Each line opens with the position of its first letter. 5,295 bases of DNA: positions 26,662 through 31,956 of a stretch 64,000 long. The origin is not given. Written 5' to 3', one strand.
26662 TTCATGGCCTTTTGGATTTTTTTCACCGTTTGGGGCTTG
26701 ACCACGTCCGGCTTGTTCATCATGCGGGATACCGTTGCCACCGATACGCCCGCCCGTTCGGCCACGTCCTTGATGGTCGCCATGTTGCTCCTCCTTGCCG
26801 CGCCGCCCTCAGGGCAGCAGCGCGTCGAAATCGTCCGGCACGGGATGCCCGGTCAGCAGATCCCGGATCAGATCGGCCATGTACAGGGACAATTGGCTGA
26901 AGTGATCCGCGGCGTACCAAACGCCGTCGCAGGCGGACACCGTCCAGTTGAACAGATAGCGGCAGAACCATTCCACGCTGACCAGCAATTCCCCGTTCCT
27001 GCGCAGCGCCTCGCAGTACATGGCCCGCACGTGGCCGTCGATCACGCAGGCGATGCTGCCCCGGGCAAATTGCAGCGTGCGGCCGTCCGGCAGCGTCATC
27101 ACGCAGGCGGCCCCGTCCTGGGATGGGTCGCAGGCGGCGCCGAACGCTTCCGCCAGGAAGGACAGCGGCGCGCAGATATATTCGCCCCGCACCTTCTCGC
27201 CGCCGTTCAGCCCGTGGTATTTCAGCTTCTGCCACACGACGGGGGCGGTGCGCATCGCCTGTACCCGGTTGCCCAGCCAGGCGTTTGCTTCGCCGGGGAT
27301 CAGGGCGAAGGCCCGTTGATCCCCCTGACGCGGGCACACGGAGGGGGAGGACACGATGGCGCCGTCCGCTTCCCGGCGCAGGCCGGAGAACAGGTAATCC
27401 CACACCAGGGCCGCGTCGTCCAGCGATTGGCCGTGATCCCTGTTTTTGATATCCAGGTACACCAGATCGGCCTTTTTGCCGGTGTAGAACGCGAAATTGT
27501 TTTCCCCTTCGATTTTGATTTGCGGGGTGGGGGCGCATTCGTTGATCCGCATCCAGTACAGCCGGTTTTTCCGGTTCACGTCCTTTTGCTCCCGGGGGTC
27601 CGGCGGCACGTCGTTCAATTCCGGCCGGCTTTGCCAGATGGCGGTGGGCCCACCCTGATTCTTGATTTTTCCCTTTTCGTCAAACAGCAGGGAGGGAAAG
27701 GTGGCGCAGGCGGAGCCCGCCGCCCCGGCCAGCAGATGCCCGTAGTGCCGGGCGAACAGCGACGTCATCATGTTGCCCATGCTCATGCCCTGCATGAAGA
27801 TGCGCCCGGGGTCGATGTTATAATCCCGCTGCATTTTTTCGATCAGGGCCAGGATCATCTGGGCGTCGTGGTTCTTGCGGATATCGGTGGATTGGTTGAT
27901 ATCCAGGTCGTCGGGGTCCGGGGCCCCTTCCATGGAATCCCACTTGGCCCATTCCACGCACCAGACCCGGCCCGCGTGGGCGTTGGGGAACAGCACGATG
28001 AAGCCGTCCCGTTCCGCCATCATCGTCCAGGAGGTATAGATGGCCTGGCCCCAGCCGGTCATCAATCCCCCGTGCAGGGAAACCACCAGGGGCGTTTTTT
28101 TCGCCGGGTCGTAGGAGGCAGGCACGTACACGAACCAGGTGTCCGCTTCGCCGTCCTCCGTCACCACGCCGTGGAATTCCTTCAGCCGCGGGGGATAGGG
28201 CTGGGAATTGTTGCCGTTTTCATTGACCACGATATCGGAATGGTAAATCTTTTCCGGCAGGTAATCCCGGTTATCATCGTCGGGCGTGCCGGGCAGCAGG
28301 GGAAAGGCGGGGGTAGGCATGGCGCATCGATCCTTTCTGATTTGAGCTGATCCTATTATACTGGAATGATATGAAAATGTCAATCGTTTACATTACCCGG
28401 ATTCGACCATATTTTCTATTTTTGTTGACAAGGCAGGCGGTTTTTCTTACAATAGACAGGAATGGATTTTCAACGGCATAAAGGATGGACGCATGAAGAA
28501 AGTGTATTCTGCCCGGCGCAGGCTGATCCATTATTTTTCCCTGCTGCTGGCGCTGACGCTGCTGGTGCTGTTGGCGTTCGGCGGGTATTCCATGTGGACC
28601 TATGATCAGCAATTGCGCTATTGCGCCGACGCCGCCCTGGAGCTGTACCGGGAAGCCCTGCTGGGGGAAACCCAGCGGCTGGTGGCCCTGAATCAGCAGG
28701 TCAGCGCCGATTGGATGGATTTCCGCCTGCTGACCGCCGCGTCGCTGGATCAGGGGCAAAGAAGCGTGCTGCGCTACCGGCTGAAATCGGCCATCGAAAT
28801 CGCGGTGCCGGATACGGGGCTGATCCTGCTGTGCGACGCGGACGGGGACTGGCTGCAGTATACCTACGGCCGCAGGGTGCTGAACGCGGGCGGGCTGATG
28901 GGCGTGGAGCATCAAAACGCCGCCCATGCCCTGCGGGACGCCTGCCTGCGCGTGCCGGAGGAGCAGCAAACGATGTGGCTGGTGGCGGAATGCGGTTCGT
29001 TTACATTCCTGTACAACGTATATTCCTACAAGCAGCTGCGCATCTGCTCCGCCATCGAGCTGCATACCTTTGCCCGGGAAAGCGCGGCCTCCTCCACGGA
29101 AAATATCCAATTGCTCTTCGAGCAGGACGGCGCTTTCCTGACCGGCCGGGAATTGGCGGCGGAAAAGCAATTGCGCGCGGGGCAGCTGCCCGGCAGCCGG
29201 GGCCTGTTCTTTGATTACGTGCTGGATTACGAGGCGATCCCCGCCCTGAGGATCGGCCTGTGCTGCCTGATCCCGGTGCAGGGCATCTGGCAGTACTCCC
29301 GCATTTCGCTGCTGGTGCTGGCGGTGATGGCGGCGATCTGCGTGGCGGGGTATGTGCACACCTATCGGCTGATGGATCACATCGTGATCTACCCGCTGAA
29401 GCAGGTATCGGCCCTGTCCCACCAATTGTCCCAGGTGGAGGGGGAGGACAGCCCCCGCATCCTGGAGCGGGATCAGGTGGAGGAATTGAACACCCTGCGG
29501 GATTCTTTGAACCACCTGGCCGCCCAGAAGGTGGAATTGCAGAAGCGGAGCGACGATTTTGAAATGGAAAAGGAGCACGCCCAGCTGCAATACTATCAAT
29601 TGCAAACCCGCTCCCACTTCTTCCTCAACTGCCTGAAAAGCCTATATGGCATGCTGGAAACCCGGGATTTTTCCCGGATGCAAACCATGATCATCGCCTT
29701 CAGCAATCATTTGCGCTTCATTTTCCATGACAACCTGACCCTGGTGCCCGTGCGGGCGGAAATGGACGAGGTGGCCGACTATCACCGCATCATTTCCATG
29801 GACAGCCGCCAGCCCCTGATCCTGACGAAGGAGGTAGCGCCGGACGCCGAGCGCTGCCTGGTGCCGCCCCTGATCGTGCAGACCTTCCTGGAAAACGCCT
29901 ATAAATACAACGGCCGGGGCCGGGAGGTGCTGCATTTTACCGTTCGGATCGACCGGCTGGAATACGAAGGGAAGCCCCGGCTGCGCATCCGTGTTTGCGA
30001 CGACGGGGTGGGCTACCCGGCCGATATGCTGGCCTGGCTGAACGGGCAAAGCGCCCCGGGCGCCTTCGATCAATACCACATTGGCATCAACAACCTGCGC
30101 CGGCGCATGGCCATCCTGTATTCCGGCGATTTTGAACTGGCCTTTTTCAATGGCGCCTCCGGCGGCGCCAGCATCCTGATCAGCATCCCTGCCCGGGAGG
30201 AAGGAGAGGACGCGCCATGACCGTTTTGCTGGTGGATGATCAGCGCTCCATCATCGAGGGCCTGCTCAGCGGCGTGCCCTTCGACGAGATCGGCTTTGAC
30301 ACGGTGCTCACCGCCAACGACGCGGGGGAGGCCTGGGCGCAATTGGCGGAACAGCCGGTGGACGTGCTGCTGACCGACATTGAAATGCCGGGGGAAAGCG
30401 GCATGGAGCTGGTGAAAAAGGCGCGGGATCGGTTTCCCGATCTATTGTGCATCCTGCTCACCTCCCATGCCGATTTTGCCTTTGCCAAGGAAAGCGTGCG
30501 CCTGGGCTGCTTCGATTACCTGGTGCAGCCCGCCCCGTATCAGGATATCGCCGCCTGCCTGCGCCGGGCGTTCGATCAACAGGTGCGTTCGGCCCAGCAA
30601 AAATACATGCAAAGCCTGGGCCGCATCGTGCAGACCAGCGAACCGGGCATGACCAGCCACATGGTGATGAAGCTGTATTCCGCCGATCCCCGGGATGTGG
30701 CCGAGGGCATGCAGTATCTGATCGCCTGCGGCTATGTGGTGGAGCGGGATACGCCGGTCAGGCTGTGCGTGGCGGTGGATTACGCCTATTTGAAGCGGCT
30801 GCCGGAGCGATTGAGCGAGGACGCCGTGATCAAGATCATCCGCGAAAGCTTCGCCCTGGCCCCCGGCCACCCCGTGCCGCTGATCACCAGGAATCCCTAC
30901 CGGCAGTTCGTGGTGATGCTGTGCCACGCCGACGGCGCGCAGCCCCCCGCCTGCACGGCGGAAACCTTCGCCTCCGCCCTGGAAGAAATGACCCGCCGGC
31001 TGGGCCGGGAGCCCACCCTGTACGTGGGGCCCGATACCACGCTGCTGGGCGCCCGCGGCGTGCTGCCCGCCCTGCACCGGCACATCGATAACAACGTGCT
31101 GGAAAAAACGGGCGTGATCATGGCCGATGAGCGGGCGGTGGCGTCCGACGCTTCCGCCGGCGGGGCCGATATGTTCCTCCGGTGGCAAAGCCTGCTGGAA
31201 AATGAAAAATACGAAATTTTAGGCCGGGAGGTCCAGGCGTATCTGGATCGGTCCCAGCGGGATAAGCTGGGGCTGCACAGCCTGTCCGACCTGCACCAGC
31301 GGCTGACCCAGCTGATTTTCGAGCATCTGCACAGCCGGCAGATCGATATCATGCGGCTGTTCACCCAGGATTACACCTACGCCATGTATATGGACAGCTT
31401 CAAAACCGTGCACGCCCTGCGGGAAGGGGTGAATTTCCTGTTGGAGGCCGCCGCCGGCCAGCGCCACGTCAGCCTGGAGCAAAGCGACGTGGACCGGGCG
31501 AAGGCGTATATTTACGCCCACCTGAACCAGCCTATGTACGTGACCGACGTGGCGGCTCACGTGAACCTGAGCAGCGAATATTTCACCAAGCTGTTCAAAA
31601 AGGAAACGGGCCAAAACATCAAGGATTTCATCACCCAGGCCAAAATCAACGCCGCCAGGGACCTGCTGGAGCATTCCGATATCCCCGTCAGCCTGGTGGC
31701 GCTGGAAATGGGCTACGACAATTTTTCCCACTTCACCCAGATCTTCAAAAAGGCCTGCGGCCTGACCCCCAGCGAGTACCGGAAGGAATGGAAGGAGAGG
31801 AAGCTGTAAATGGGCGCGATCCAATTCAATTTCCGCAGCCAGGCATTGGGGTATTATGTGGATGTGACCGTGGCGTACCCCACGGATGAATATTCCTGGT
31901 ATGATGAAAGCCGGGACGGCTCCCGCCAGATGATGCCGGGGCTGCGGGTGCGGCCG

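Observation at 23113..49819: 27-kb esterase-dominated sugar-utilisation locus with a single glycoside phosphorylase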

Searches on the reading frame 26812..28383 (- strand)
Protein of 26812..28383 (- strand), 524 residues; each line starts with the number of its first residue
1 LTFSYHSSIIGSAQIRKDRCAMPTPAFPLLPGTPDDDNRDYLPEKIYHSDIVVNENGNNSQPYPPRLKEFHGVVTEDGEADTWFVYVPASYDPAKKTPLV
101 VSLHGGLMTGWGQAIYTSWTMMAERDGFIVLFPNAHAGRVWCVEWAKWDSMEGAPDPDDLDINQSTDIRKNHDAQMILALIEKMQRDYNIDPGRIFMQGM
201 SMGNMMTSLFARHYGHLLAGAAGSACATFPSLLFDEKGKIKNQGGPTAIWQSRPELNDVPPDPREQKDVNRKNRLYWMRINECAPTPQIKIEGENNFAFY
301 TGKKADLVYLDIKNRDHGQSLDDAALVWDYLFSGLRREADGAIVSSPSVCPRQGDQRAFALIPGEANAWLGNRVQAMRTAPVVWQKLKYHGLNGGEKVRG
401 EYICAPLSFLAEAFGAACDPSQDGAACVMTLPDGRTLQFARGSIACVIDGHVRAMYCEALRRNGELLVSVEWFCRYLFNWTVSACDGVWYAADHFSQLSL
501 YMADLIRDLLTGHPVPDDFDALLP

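Call 4: search_protein_families(library=pfam, proteins=[window:26812-28383:-], max_evalue=0.001)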
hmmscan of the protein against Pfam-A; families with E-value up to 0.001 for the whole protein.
window:26812-28383:- (524 aa): 2 families
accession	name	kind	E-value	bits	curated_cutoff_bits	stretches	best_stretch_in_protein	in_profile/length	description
PF10503.15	Esterase_PHB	-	1.1e-05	25.3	23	1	94-220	13-124/219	Esterase PHB depolymerase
PF02230.22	Abhydrolase_2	-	0.00094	19.5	23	0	95-235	12-147/217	Phospholipase/Carboxylesterase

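Call 10: search_protein_families(library=ncbifam, proteins=[window:26812-28320:-], max_evalue=0.001)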
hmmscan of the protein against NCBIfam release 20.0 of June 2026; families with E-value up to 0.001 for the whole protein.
window:26812-28320:- (503 aa): 5 families
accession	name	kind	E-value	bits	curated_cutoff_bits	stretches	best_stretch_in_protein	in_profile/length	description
NF050058.1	e_dPHAscl_type1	hypoth_equivalog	3.1e-25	89.2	150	1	57-204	5-136/276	extracellular catalytic domain type 1 short-chain-length polyhydroxyalkanoate depolymerase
TIGR01840.1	esterase_phb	subfamily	1.2e-18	67.4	107.85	1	63-207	2-130/213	PHB depolymerase family esterase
NF050059.1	e_dPHAscl_type2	hypoth_equivalog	4.6e-06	26.2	280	1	59-118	204-267/305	extracellular catalytic domain type 2 short-chain-length polyhydroxyalkanoate depolymerase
NF053518.1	DipepPtdsDpp5Prph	equivalog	2.4e-05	23.1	900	1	53-126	402-476/655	dipeptidyl-peptidase Dpp5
NF033523.0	lasso_peptidase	equivalog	0.00012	21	400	1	138-213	460-535/638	Atxe2 family lasso peptide isopeptidase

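Call 24: search_solved_structures(query=window:26812-28320:-, max_evalue=0.01)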
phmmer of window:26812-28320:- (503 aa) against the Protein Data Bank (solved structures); distinct sequences matched with E-value up to 0.01: 6.
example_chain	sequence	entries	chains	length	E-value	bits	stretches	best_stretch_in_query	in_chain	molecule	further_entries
3wyd_A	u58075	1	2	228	3.2e-08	35.8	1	156-201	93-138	LC-Est1C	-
8daj_A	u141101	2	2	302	1.9e-07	33.2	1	61-204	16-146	Esterase, PHB depolymerase family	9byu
7ep9_G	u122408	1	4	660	3.1e-05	25.9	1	40-139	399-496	S9 family peptidase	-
5x6s_A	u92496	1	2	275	5.9e-05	25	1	62-201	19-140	Acetylxylan esterase A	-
3doh_A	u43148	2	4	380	0.00031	22.6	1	57-200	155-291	esterase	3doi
8iy8_A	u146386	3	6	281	0.0036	19.1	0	57-204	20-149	Feruloyl esterase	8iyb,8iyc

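Call 33: find_homologous_proteins(query=window:26812-28320:-, max_evalue=1e-10)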
Query window:26812-28320:- (503 aa): 826 proteins with E <= 1e-10 among 8000 candidates; the best 120 are listed.
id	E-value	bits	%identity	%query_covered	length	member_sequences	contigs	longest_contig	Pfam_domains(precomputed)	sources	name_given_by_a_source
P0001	0.0e+0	1207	100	100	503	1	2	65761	PF10503.15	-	-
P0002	8.2e-285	963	79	100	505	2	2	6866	PF10503.15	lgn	-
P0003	2.1e-281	952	80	100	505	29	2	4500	PF07833.17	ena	-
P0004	2.1e-280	949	79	99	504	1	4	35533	PF10503.15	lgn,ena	-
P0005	2.2e-280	949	77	100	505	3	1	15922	PF10503.15,PF07833.17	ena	-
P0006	4.4e-275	931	75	100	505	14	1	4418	PF10503.15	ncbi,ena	-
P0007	2.2e-267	906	75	100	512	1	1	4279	PF10503.15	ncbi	-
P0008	4.1e-259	879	74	99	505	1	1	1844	-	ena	-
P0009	2.1e-227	774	67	99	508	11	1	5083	-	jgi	jgi:hypothetical protein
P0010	2.8e-226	770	66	99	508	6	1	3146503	PF10503.15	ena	-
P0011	3.3e-226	770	65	98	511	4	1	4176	PF07833.17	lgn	-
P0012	4.8e-226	770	65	100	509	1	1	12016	-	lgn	-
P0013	8.0e-225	765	67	97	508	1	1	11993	-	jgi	jgi:hypothetical protein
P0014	2.4e-224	764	65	100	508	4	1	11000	-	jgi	jgi:hypothetical protein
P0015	2.3e-223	761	65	99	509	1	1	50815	-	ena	-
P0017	6.7e-223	759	65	100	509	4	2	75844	PF10503.15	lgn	-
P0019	1.0e-222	759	68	96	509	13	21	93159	PF10503.15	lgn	-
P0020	1.2e-222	758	65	99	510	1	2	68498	PF10503.15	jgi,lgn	jgi:hypothetical protein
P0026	3.0e-221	754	64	99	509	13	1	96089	PF10503.15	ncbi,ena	-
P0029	9.6e-221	752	65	99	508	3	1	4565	PF10503.15,PF07833.17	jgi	jgi:hypothetical protein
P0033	3.6e-220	750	64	100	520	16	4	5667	PF10503.15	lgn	-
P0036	4.7e-219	746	64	100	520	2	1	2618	PF10503.15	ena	-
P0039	3.2e-218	744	64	100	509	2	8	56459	PF10503.15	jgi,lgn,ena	-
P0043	6.2e-217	739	65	100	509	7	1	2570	PF10503.15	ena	-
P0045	9.4e-217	739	62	98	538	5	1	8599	PF10503.15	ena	-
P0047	1.9e-216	738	64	98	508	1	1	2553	PF10503.15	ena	-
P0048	4.2e-216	737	63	98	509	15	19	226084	PF10503.15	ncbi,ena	-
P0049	5.9e-216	736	64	98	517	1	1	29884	PF10503.15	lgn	-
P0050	1.4e-215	735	65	99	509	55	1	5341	PF10503.15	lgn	-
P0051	4.7e-215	733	64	98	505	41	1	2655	PF10503.15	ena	-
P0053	1.7e-214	731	64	98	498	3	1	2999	PF10503.15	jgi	-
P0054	1.8e-214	731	64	100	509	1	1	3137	PF10503.15,PF07833.17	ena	-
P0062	4.3e-213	727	63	98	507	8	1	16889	PF10503.15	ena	-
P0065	3.1e-212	724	62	98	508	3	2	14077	PF10503.15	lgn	-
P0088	1.7e-208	712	63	98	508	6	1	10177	PF10503.15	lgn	-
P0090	1.9e-208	711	63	98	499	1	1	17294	PF10503.15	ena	-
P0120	7.4e-206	703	62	98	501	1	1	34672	PF10503.15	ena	-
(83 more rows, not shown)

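Call 34: find_encoding_contigs(protein=P0001, flank=2000, max_places=4)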
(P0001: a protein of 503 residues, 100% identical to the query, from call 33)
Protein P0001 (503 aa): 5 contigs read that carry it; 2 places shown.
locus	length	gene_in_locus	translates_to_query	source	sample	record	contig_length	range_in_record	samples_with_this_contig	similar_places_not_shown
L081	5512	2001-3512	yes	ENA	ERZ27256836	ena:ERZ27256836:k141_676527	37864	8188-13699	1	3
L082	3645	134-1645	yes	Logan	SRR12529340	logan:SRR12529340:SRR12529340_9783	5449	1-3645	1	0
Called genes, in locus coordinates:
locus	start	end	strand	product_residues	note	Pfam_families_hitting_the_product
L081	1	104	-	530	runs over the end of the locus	PF00072:Response_reg, PF00165:HTH_AraC (weak), PF12833:HTH_18, PF00165:HTH_AraC (weak)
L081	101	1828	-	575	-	PF06580:His_kinase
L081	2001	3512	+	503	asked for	PF10503:Esterase_PHB (faint)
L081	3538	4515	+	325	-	PF00356:LacI, PF00532:Peripla_BP_1, PF13407:Peripla_BP_4, PF13377:Peripla_BP_3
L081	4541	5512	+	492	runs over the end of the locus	PF10503:Esterase_PHB (faint)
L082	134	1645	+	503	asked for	PF10503:Esterase_PHB (faint)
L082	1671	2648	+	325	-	PF00356:LacI, PF00532:Peripla_BP_1, PF13407:Peripla_BP_4, PF13377:Peripla_BP_3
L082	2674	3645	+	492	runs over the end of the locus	PF10503:Esterase_PHB (faint)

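Call 45: predict_structure(alignment_id=A2)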
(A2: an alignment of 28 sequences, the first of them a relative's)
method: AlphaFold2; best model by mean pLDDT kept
length: 503 residues; sequences in the alignment: 28
mean_pLDDT: 81.6   pTM: 0.85
mean pLDDT of the five models: 81.6, 78.7, 78.6, 77.3, 74.4
residues with pLDDT >= 90: 229; 70-90: 153; 50-70: 93; < 50: 28
segments of 3 or more residues with pLDDT < 50: 1-3, 119-122, 124-142
pLDDT, mean of each block of 10 residues (from residue 1): 53 60 64 57 84 88 94 96 70 79 93 67 44 43 65 91 97 90 81 94 68 80 90 63 79 88 93 91 91 58 87 95 91 94 96 95 75 66 95 96 93 94 87 80 92 93 94 92 93 68 53
secondary structure, 60 per line:
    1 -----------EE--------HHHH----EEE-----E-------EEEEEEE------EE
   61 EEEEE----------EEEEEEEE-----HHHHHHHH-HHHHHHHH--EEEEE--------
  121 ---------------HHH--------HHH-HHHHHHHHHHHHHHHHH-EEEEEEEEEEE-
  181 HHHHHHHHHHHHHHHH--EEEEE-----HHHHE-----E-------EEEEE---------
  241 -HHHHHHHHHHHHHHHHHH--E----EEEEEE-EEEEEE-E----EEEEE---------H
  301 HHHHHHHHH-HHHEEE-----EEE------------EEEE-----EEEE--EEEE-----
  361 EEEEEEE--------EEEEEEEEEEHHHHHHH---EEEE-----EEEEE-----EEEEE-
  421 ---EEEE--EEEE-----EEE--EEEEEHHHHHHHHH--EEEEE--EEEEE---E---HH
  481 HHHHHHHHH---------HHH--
elements in order: H22-25 E30-32 E46-52 E59-65 E76-83 H89-96 H98-105 E108-112 H151-167 E169-179 H181-196 E199-203 H209-212 E227-231 H242-259 E267-272 E274-279 E286-290 H300-309 E314-316 E322-324 E337-340 E346-349 E352-355 E361-367 E376-385 H386-392 E396-399 E405-409 E415-419 E424-427 E430-433 E439-441 E444-448 H449-457 E460-464 E467-471 H479-489

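Call 48: fold_search(model_id=the predicted structure, library=pdb)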
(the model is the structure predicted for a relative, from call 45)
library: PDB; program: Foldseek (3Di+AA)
matches with E <= 10: 1702; with E <= 0.001: 464
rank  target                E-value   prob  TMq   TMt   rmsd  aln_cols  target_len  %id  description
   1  9byu                  5.5e-12  1.00  0.36  0.56   6.8       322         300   13  Structure and stability of an apo thermophilic esterase that hydrolyzes polyhydroxybutyrate (released 2024-11-06)
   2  8daj                  1.3e-11  1.00  0.35  0.55   6.6       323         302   14  Structure and Biochemistry of a Promiscuous Thermophilic Polyhydroxybutyrate Depolymerase from Lihuaxuella thermophilia (released 2023-02-15)
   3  8jh8_A                4.9e-11  1.00  0.38  0.76   4.1       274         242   16  Structure-based characterization and improvement of an enzymatic activity of Acremonium alcalophilum feruloyl esterase (released 2024-04-17)
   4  9j07                  1.1e-10  1.00  0.36  0.58   9.8       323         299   15  Acetyl xylan esterase B from Aspergillus oryzae (AoAXEB), apo form (released 2025-02-05)
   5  9j08                  7.9e-10  1.00  0.36  0.58   9.9       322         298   14  Acetyl xylan esterase B from Aspergillus oryzae (AoAXEB), succinate complex form (released 2025-02-05)
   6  3doh_A                1.2e-09  1.00  0.31  0.40  10.0       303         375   18  Crystal Structure of a Thermostable Esterase (released 2009-02-17)
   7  8iy8_A                3.0e-09  1.00  0.35  0.60   7.3       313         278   15  Structure insight into substrate recognition and catalysis by feruloyl esterase from Aspergillus sydowii (released 2023-10-25)
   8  5x6s_A                1.9e-08  1.00  0.34  0.58   5.5       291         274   16  Acetyl xylan esterase from Aspergillus awamori (released 2017-08-23)
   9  3doh_B                2.3e-08  1.00  0.32  0.42   9.6       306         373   18  Crystal Structure of a Thermostable Esterase (released 2009-02-17)
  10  8iyb_A                4.5e-08  1.00  0.34  0.59   6.9       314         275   15  Structure insight into substrate recognition and catalysis by feruloyl esterase from Aspergillus sydowii (released 2023-10-25)
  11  3wyd_A                1.4e-07  1.00  0.27  0.64   5.0       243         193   18  C-terminal esterase domain of LC-Est1 (released 2014-11-12)
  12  3wyd_B                5.8e-07  1.00  0.29  0.69   4.9       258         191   19  C-terminal esterase domain of LC-Est1 (released 2014-11-12)
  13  1jjf                  5.8e-07  1.00  0.31  0.56   7.2       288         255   17  STRUCTURAL BASIS FOR THE SUBSTRATE SPECIFICITY OF THE FERULOYL ESTERASE DOMAIN OF THE CELLULOSOMAL XYLANASE Z OF CLOSTRI (released 2001-10-31)
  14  6gui_A                7.7e-07  1.00  0.29  0.47   7.9       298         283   13  Siderophore hydrolase EstB mutant H267N from Aspergillus fumigatus (released 2018-08-15)
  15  9h0z_D                8.2e-07  1.00  0.30  0.55   8.7       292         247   15  Crystal structure of TTL[Nle], thermophilic lipase TTL from Thermoanaerobacter thermohydrosulfuricus containing non-ca (released 2025-10-29)
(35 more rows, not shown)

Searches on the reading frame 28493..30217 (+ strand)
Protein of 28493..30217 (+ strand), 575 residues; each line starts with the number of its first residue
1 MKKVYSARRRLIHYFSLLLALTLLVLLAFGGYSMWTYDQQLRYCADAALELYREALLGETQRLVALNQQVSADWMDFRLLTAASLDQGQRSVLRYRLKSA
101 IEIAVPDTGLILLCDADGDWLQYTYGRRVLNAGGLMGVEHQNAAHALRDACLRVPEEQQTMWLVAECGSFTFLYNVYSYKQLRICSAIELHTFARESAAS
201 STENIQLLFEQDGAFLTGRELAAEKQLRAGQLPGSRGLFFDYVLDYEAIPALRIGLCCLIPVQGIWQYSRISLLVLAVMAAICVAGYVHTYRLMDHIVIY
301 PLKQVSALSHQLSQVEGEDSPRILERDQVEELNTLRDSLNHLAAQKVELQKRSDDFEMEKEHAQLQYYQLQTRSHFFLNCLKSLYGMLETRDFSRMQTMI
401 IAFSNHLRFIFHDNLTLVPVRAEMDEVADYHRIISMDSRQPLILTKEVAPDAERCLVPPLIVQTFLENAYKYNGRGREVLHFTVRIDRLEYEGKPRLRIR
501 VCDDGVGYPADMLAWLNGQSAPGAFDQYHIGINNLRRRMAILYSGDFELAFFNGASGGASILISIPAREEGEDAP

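Call 4: search_protein_families(library=pfam, proteins=[window:28493-30217:+], max_evalue=0.001)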
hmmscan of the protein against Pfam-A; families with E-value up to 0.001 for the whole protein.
window:28493-30217:+ (575 aa): 2 families
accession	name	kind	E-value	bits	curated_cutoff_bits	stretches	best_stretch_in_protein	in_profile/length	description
PF06580.19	His_kinase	-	3.7e-11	43.6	25.2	1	363-436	1-75/81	Histidine kinase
PF02518.31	HATPase_c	-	5.1e-05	24.1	26.4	1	461-567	9-109/111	Histidine kinase-, DNA gyrase B-, and HSP90-like ATPase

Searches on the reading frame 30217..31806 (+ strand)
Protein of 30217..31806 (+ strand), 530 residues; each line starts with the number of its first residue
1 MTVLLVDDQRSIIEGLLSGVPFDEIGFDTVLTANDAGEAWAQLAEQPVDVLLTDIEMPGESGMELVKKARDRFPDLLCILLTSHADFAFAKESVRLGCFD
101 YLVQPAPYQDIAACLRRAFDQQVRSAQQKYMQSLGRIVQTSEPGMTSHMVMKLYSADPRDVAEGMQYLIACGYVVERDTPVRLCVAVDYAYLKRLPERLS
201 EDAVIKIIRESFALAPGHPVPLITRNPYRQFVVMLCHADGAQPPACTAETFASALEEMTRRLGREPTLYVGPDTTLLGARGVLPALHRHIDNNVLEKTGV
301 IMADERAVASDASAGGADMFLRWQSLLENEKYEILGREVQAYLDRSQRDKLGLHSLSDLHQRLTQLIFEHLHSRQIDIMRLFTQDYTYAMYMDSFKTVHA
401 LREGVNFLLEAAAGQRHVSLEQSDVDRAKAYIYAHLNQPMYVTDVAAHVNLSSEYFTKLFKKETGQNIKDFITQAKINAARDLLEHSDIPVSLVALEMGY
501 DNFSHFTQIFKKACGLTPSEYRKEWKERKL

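Call 4: search_protein_families(library=pfam, proteins=[window:30217-31806:+], max_evalue=0.001)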
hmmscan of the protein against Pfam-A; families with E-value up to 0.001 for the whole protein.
window:30217-31806:+ (530 aa): 3 families
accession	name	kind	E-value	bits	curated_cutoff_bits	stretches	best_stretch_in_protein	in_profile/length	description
PF12833.13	HTH_18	-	4e-21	75.5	33.6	1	446-523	2-79/80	Helix-turn-helix domain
PF00072.30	Response_reg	-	4.1e-18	66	30.2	1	3-113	1-108/111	Response regulator receiver domain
PF00165.29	HTH_AraC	-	2.2e-17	63.1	26.6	2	435-472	4-41/42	Bacterial regulatory helix-turn-helix proteins, AraC family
